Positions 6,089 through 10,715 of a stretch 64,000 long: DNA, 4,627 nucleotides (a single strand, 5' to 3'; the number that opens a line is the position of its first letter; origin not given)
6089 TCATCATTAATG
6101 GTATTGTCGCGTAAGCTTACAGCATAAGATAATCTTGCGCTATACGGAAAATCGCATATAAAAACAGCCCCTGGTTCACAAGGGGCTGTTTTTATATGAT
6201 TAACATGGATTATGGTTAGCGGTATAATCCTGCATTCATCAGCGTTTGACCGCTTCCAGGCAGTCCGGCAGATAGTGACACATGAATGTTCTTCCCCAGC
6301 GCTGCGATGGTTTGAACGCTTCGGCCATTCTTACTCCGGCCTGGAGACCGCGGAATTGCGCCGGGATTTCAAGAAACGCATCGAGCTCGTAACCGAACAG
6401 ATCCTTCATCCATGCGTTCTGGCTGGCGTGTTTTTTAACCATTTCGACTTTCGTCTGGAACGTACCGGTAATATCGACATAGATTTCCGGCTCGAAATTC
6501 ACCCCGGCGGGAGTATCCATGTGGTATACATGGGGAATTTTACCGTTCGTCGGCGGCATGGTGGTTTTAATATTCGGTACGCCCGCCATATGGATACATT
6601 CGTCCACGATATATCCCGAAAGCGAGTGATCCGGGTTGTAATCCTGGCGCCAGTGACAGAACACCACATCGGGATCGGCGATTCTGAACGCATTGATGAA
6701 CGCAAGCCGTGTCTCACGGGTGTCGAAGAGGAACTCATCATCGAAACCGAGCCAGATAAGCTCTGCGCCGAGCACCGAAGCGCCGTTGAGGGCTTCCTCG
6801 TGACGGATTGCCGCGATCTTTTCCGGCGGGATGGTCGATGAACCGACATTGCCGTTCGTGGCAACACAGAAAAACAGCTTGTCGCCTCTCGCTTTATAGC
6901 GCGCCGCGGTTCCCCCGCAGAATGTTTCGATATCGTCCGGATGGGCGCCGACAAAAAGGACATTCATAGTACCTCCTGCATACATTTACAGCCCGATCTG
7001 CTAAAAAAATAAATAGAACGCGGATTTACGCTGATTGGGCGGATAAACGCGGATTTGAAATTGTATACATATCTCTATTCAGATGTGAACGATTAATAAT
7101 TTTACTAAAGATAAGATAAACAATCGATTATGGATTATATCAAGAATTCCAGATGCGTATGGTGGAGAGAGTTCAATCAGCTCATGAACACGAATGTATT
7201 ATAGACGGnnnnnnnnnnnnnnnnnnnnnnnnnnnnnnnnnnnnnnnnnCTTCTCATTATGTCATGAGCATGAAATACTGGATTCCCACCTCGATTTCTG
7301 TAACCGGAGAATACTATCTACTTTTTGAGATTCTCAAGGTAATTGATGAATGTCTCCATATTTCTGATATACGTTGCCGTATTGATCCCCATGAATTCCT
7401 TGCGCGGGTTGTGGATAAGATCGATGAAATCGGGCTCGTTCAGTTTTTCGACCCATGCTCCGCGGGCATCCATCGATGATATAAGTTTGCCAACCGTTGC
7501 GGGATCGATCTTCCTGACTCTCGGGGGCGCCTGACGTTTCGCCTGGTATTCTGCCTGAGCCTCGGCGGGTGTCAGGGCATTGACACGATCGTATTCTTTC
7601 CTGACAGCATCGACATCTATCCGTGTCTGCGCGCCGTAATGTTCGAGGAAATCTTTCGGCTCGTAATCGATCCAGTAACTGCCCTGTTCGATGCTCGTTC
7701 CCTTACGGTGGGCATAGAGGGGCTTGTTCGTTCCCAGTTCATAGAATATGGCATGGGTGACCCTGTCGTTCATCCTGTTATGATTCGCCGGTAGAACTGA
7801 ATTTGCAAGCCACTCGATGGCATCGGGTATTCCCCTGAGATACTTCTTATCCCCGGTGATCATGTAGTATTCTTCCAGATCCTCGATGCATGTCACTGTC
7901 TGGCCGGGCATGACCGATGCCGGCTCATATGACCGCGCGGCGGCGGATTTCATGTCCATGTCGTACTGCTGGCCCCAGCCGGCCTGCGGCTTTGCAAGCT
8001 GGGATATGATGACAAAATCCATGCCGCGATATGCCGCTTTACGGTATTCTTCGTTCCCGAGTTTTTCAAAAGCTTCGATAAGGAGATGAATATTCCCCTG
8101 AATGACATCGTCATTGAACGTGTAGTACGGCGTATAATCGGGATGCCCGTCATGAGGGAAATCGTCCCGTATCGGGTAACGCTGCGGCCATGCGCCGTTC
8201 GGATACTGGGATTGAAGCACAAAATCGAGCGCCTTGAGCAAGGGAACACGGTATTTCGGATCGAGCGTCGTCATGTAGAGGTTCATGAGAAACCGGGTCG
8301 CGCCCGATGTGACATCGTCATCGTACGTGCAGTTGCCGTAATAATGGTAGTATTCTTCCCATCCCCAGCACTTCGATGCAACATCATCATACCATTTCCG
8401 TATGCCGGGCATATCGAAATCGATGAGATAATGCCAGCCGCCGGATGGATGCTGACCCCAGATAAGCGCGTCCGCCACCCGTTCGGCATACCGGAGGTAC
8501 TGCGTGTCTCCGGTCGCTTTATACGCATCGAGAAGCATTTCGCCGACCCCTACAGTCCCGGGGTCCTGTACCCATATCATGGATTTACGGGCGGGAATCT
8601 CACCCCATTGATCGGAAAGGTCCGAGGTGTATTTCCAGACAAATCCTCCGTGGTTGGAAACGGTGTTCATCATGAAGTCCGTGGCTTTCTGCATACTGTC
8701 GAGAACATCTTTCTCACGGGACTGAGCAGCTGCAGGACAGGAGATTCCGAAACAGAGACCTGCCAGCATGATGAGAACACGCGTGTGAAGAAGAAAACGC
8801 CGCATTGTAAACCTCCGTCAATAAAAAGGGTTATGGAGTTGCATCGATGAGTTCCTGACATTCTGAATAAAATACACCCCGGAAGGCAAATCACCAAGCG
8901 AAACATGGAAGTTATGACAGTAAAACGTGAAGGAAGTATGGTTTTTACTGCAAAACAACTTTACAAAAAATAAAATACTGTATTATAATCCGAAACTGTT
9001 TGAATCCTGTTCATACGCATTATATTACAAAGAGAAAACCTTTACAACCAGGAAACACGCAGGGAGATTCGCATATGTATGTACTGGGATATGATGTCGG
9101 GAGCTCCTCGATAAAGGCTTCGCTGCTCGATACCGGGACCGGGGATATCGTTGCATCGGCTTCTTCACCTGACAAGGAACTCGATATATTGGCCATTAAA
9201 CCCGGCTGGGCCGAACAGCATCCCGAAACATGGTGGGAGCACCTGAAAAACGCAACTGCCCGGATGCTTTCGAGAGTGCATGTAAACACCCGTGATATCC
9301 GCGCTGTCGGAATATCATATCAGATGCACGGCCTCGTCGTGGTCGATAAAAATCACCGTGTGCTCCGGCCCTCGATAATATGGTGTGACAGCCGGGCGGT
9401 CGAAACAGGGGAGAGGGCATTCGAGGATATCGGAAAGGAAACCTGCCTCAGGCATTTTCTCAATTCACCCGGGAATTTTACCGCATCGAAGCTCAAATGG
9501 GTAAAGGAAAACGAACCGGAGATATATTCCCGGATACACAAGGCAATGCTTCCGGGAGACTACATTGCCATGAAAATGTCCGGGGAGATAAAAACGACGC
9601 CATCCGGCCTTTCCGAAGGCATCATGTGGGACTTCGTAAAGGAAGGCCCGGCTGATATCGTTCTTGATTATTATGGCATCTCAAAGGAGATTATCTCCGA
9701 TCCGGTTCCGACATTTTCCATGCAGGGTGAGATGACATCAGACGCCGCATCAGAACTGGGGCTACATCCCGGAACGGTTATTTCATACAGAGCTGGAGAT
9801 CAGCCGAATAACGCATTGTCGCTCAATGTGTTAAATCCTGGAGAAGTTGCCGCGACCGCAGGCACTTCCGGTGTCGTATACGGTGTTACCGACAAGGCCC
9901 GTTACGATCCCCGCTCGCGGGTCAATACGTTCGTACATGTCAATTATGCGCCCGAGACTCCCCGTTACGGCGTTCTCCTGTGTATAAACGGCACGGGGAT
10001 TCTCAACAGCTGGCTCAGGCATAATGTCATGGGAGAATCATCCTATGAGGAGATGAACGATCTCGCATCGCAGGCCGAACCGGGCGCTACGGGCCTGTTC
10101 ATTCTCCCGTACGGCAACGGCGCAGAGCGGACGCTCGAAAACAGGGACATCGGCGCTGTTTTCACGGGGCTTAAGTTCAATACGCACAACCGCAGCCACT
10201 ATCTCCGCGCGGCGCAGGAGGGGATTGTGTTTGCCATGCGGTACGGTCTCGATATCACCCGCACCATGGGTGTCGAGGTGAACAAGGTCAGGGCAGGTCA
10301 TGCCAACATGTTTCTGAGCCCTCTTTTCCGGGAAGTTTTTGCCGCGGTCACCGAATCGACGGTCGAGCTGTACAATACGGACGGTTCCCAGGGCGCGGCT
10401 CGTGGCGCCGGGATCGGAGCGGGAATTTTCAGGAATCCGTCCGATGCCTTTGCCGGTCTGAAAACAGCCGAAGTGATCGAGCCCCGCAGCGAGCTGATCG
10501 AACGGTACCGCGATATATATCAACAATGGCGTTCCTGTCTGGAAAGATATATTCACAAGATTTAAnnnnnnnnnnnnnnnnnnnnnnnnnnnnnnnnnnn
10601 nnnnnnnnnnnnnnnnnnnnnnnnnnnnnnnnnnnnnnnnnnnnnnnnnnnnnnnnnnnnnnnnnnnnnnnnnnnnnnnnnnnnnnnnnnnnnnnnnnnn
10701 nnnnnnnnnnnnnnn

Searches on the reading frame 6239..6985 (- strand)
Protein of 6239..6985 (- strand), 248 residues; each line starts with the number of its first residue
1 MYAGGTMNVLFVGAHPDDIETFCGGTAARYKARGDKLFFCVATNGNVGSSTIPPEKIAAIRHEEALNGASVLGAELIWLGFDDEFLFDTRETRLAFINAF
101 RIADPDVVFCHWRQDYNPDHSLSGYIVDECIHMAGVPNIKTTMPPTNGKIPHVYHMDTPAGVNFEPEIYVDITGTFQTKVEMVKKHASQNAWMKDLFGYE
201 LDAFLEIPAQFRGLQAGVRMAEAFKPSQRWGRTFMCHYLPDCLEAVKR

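Call 27: search_protein_families(library=pfam, proteins=[window:6239-6985:-], max_evalue=0.00001)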
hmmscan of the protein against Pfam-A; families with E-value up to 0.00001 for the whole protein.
window:6239-6985:- (248 aa): 1 family
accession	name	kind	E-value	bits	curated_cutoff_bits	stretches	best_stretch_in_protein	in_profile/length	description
PF02585.22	PIG-L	-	1.5e-25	90.6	28.2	1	10-130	1-128/129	GlcNAc-PI de-N-acetylase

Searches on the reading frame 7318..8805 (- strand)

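Call 8: search_protein_families(library=pfam, proteins=[window:7318-8805:-])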
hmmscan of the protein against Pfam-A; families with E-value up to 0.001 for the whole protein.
window:7318-8805:- (495 aa): 4 families
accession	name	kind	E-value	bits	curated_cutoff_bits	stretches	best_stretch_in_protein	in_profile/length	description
PF09492.16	Pec_lyase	-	5.7e-30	105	22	1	158-371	33-266/292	Pectic acid lyase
PF06662.19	C5-epim_C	-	1.8e-05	24.8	23.3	0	90-124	37-71/188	D-glucuronyl C5-epimerase C-terminus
PF07470.19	Glyco_hydro_88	-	8.2e-05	22.2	26.6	0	91-201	38-111/352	Glycosyl Hydrolase Family 88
PF05147.19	LANC_like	-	0.00091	18.3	23.2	0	16-114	168-255/350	Lanthionine synthetase C-like protein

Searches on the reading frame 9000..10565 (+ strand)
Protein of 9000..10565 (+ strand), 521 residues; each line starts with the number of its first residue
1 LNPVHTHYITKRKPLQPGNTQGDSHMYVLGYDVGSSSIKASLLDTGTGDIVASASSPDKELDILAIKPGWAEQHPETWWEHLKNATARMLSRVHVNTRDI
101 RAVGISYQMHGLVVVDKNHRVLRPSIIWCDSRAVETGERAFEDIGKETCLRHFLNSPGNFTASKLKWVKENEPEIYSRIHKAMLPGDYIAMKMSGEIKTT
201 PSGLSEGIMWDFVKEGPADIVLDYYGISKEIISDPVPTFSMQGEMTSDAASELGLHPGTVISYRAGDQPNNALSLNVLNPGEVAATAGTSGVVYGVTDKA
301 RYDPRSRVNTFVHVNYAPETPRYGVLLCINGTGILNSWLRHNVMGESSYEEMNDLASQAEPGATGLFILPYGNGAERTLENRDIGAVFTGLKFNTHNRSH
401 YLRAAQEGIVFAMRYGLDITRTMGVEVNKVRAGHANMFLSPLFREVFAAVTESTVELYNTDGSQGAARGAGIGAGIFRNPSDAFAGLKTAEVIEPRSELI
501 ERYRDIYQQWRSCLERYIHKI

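Call 8: search_protein_families(library=pfam, proteins=[window:9000-10565:+])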
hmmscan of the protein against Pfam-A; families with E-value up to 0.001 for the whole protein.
window:9000-10565:+ (521 aa): 2 families
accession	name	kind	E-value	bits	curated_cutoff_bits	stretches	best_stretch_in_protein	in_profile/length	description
PF00370.27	FGGY_N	-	6.2e-47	160.7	28.8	1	27-270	1-241/245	FGGY family of carbohydrate kinases, N-terminal domain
PF02782.22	FGGY_C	-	1e-12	48.7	27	1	284-470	2-190/198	FGGY family of carbohydrate kinases, C-terminal domain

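Call 80: search_protein_families(library=ncbifam, proteins=[window:9075-10565:+], max_evalue=0.00001)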
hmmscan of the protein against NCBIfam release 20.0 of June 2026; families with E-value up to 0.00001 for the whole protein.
window:9075-10565:+ (496 aa): 12 families
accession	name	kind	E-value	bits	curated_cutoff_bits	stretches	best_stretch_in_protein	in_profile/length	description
TIGR01312.1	XylB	equivalog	4.4e-93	312.4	380.25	1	4-488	1-479/481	xylulokinase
NF011601.0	PRK15027.1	equivalog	7.1e-57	192.9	912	1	2-491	2-474/484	xylulokinase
TIGR01314.1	gntK_FGGY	equivalog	7.5e-49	166.6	648.55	1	2-435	1-434/505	gluconokinase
TIGR01311.1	glycerol_kin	equivalog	1.4e-33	116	590.35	1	2-492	2-493/496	glycerol kinase GlpK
NF003154.0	PRK04123.1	equivalog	1.3e-29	103.3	428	2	2-266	5-301/554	ribulokinase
NF008187.0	PRK10939.1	equivalog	2.9e-29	102.1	528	1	2-489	5-500/521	autoinducer-2 kinase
NF000756.0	PRK00047.1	subfamily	7.1e-26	90.5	498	1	2-491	6-493/502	glycerol kinase GlpK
TIGR01234.1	L-ribulokinase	equivalog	1.8e-21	76.5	583.25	2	2-267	2-295/536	ribulokinase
TIGR02628.1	fuculo_kin_coli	equivalog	2.7e-15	56.3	470.9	1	3-464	3-457/465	L-fuculokinase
TIGR01315.1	5C_CHO_kinase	subfamily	1.1e-09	37.6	408.7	1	3-238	2-251/541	FGGY family pentulose kinase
NF007925.0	PRK10640.1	equivalog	2.1e-07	29.7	639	1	55-228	54-228/489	rhamnulokinase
TIGR02627.1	rhamnulo_kin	equivalog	8.5e-07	27.9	527.95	1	55-223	48-217/454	rhamnulokinase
